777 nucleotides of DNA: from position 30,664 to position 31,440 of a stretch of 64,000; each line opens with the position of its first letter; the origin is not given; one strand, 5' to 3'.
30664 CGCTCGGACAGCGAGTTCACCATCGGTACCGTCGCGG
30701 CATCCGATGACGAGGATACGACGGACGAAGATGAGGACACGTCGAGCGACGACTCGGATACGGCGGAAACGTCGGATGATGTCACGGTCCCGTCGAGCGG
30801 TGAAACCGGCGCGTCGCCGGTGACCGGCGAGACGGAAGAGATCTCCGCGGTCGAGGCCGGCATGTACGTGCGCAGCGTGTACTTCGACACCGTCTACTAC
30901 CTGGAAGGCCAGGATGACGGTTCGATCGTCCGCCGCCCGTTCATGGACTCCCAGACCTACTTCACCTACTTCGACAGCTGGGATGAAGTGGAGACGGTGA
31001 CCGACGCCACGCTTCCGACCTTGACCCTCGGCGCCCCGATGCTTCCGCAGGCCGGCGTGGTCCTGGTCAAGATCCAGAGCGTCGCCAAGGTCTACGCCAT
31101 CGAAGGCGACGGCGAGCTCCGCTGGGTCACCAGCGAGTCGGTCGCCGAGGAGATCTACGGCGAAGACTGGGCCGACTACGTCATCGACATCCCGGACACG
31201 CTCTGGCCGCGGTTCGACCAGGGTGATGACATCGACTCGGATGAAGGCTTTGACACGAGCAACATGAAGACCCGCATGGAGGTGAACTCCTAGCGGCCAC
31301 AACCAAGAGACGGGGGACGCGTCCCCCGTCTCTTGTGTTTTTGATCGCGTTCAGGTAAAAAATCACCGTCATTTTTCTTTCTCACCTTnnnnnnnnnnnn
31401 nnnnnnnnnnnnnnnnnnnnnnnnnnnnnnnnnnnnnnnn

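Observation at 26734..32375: Paralogous secreted surface proteins with a tandem-repeat module, preceded by ugd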

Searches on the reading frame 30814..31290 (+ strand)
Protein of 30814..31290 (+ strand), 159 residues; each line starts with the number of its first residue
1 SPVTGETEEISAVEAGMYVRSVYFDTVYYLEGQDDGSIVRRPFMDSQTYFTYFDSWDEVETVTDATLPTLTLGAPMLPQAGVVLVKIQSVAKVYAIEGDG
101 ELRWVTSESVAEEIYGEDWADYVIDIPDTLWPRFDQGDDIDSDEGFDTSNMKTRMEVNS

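Call 14: find_homologous_proteins(query=A1, max_evalue=0.001)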
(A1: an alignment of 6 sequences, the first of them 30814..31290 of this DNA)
Query A1 (6 sequences) (159 aa, profile of the alignment): 39 proteins with E <= 0.001 among 4831 candidates.
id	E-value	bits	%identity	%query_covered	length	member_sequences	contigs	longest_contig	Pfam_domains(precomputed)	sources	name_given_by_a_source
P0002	2.1e-73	263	100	100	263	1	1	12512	-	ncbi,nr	ncbi:hypothetical protein HYS28_02700 [Candidatus Uhrbacteria bacterium]|nr:hypothetical protein [Ca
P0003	6.4e-69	249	50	99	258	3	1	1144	-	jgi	jgi:hypothetical protein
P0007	1.2e-64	235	65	100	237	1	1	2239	-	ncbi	-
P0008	3.4e-61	224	53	99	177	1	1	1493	-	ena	-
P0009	3.9e-61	223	56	99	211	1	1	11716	-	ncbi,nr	ncbi:hypothetical protein IH979_00950 [Patescibacteria group bacterium]|nr:hypothetical protein [Pat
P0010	3.3e-59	217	59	99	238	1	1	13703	-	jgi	jgi:hypothetical protein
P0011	3.7e-59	217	55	99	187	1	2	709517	-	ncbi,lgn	-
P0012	9.1e-58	212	56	100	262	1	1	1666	-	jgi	jgi:hypothetical protein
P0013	1.4e-57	212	52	99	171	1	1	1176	-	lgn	-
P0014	4.3e-56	207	60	99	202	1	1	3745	-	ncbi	-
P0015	1.9e-55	205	67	90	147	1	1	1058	-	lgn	-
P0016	2.6e-55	205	53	97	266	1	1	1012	-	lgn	-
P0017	2.2e-54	202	47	95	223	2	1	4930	-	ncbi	ncbi:MAG: hypothetical protein AAB839_02320, partial [Patescibacteria group bacterium]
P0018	2.2e-54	202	56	91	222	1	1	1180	-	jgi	jgi:hypothetical protein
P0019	3.5e-54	201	47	95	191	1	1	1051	-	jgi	jgi:hypothetical protein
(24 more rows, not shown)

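Call 26: find_related_loci(query=A1, collection=genome_contigs, flank=8000)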
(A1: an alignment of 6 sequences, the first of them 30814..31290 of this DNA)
Query A1 (159 aa) in genome_contigs; peptide patterns used: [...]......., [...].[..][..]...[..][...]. (x = any residue, [..] = any of these).
75 stretches matched a pattern; 54 encode a relative of the query (tblastn E <= 1e-3); 53 distinct loci.
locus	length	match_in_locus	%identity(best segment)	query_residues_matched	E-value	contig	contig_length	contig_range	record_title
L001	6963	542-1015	66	1-158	4e-67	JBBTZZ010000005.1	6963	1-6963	MAG: Patescibacteria group bacterium isolate H52-bin134_1 H52_bin134_1_000000000005, whole genome shotgun sequence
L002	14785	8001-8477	61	1-159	2e-60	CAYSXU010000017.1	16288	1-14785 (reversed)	MAG TPA_asm: uncultured Gammaproteobacteria bacterium isolate SRP062349_co5_332 genome assembly, contig: NODE_1222_lengt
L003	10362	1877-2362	59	1-159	4e-54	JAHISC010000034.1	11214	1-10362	MAG: Patescibacteria group bacterium isolate MM_PC_MetaG.mb.155 MM_PC_MetaG.mb.155_k141_353971, whole genome shotgun seq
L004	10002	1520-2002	58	1-158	3e-52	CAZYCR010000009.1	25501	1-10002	MAG TPA_asm: uncultured Gammaproteobacteria bacterium isolate SRP319275_co4_255 genome assembly, contig: NODE_1048_lengt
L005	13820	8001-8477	53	1-158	7e-51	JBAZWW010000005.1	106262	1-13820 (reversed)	MAG: Patescibacteria group bacterium isolate SO_2017_GW1_41 NODE_1276_length_106262_cov_1.662958_OW334_2017, whole genom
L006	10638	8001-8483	55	1-157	1e-50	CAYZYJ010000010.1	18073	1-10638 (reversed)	MAG TPA_asm: uncultured Gammaproteobacteria bacterium isolate SRP319275_co1_351 genome assembly, contig: NODE_3329_lengt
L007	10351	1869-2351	54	1-157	2e-50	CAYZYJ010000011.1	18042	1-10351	MAG TPA_asm: uncultured Gammaproteobacteria bacterium isolate SRP319275_co1_351 genome assembly, contig: NODE_3338_lengt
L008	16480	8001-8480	52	1-158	8e-49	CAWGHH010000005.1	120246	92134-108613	MAG: Candidatus Uhrbacteria bacterium isolate MFD02832.bin.1.179 genome assembly, contig: contig_65833, whole genome sho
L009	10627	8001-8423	54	16-159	7e-49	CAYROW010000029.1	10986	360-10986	MAG TPA_asm: uncultured Gammaproteobacteria bacterium isolate SRP192515_co2_1 genome assembly, contig: NODE_5049_length_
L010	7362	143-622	52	1-158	5e-47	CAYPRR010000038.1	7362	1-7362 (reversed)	MAG TPA_asm: uncultured Gammaproteobacteria bacterium isolate SRP062349_co5_16 genome assembly, contig: NODE_5782_length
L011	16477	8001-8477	51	1-157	1e-46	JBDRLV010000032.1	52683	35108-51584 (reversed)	MAG: Patescibacteria group bacterium isolate MEGAHIT-group-1.799 k141_12620410, whole genome shotgun sequence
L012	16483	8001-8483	56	1-159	6e-47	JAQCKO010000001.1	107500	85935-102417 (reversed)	MAG: bacterium isolate casp40-mb.74 NODE_320_length_107500_cov_0.138146, whole genome shotgun sequence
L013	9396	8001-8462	53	1-154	5e-46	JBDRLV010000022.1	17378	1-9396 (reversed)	MAG: Patescibacteria group bacterium isolate MEGAHIT-group-1.799 k141_10753183, whole genome shotgun sequence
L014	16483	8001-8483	53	1-159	2e-45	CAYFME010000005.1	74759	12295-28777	MAG TPA_asm: uncultured Gammaproteobacteria bacterium isolate ERP019367_co1_56 genome assembly, contig: NODE_431_length_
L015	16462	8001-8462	49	1-158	1e-44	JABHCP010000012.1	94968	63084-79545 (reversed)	MAG: Candidatus Uhrbacteria bacterium isolate SI037_bin110 k141_267446, whole genome shotgun sequence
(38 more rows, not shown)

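Call 32: search_protein_families(library=pfam, alignment_id=A4, max_evalue=0.001)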
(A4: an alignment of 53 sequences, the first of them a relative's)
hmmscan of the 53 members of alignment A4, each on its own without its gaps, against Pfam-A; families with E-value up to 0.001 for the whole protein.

A. member 1, L001:2-1018:+ (339 aa): 2 families
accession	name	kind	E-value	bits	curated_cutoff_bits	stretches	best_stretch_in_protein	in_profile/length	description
PF10342.15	Kre9_KNH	-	6.3e-07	30.5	24.6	1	59-135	1-78/94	Kre9/KNH-like N-terminal Ig-like domain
PF14610.12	Psg1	-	4.3e-05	23.8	30.1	1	59-153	29-128/186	Ykl077w/Psg1 (Pma1 Stabilization in Golgi)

B. families by the number of members that match (of 53 scanned): 29 families (the first 25 are shown)
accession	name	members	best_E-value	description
PF13205.12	Big_5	17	5.1e-18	Bacterial Ig-like domain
PF00082.27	Peptidase_S8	9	3.4e-55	Subtilase family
PF10342.15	Kre9_KNH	7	4.8e-07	Kre9/KNH-like N-terminal Ig-like domain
PF00041.27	fn3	4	3.3e-15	Fibronectin type III domain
PF04234.18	CopC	3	0.00013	CopC domain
PF16656.11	Pur_ac_phosph_N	2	2.6e-08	Purple acid Phosphatase, N-terminal domain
PF10179.15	NDNF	2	4.9e-05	Neuron-derived neurotrophic factor, first Fn(III) domain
PF18492.6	ORF_2_N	2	0.00039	Open reading frame 2 N-terminal domain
PF17164.10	DUF5122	1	3.9e-55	Domain of unknown function (DUF5122) beta-propeller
PF03382.20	DUF285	1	2e-31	Mycoplasma protein of unknown function, DUF285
PF13620.12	CarboxypepD_reg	1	2.5e-30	Carboxypeptidase regulatory-like domain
PF01839.29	FG-GAP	1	3.5e-20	FG-GAP repeat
PF18998.6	Flg_new_2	1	7.5e-15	Divergent InlB B-repeat domain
PF13715.12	CarbopepD_reg_2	1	8.1e-11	CarboxypepD_reg-like domain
PF07705.17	CARDB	1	3e-09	CARDB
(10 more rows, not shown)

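Call 40: search_solved_structures(query=A1, max_evalue=10, show_alignments=3)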
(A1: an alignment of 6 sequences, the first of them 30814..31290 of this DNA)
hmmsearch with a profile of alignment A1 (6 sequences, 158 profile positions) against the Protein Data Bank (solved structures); distinct sequences matched with E-value up to 10: 3.
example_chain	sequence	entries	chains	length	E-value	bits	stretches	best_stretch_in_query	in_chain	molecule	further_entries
7tj4_A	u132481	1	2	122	0.4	13.7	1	17-84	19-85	ActH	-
9qhs_A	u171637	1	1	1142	0.41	13.7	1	79-120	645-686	Putative DNA-directed DNA polymerase I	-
2pyt_A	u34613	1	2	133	1.3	12.1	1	43-80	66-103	Ethanolamine utilization protein eutQ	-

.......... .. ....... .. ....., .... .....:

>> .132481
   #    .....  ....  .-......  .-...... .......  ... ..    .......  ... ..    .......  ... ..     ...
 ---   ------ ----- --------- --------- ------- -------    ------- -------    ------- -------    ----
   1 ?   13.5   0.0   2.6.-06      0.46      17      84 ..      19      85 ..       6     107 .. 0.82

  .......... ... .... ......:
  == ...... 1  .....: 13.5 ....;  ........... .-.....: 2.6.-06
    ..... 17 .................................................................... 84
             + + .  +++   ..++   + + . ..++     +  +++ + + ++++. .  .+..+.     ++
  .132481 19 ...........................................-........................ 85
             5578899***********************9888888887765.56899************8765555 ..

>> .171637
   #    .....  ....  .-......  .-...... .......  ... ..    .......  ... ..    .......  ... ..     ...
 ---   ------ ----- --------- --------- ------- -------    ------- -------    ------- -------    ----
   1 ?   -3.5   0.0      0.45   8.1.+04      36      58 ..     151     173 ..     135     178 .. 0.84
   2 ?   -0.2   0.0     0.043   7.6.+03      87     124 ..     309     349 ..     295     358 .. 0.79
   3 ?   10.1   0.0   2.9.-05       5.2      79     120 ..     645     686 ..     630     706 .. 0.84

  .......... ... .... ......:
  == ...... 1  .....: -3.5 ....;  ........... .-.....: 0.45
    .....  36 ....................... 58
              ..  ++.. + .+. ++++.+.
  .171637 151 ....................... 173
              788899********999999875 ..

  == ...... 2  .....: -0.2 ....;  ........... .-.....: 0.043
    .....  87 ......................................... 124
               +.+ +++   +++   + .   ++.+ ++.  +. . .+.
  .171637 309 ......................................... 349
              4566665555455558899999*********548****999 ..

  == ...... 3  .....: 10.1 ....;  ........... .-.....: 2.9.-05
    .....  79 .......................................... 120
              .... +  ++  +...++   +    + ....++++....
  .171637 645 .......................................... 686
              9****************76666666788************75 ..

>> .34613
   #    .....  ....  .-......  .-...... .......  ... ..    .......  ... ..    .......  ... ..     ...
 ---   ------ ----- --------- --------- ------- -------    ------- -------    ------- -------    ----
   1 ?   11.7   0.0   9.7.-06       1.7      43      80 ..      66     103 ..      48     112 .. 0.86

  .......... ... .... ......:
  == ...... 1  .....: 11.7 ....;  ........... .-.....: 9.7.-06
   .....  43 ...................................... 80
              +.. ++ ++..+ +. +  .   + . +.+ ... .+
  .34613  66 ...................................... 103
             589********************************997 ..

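Call 50: search_protein_representatives(alignment_id=A1)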
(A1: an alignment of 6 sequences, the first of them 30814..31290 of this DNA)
Query: 6 sequences, 158 profile positions. Proteins with E-value up to 0.001 (for the whole library): 4425; up to 1e-10: 3471; up to 1e-30: 341. The best 150 are listed.
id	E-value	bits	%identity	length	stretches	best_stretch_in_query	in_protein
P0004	2.5e-72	258.1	-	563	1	1-157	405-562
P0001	7.0e-70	250.2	-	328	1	1-157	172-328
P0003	2.0e-69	248.7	-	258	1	1-157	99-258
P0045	7.3e-66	237.1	-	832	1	1-157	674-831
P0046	9.4e-64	230.3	-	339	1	1-157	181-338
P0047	1.0e-61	223.6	-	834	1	1-157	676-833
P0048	1.1e-61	223.5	-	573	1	1-157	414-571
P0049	1.8e-61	222.9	-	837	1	1-157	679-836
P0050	2.0e-60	219.5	-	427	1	1-157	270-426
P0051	2.1e-60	219.4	-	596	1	1-156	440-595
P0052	2.1e-60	219.4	-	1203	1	1-157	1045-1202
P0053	3.1e-60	218.8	-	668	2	1-156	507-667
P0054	5.7e-60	218.0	-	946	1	1-157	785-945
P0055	8.8e-60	217.4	-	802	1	1-156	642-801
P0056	3.9e-59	215.3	-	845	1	1-157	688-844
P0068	3.6e-56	205.6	-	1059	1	1-157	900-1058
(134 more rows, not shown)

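Call 62: search_protein_families(library=pfam, alignment_id=A6, max_evalue=10)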
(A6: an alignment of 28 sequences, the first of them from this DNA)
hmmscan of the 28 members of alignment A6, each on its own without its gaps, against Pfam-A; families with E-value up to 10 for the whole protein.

A. member 1, seq(158 aa): 0 families

B. families by the number of members that match (of 28 scanned): 11 families
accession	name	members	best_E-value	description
PF04077.17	DsrH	1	0.016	DsrH like protein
PF14460.11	Prok-E2_D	1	0.024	Prokaryotic E2 family D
PF14962.11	AIF-MLS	1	0.032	Mitochondria Localisation Sequence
PF06249.18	EutQ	1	0.061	Ethanolamine utilisation protein EutQ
PF14683.12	CBM-like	1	0.087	Polysaccharide lyase family 4, domain III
PF04369.19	Lactococcin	1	0.1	Lactococcin-like family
PF14051.11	DPF1-3_N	1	0.15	DPF1-3, N-terminal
PF21972.1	Arc1p_N_like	1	0.17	Nuclear-export cofactor Arc1p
PF02513.24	Spin-Ssty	1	0.18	Spin/Ssty Family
PF14564.11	Membrane_bind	1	0.18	Membrane binding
PF14238.11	DUF4340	1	0.33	Domain of unknown function (DUF4340)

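Call 63: search_solved_structures(query=A6, max_evalue=10)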
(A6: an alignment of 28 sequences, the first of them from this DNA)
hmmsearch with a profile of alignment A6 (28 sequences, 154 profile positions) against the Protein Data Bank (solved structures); distinct sequences matched with E-value up to 10: 1.
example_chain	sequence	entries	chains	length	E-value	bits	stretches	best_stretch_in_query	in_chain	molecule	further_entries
2pyt_A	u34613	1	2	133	1.6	12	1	42-80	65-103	Ethanolamine utilization protein eutQ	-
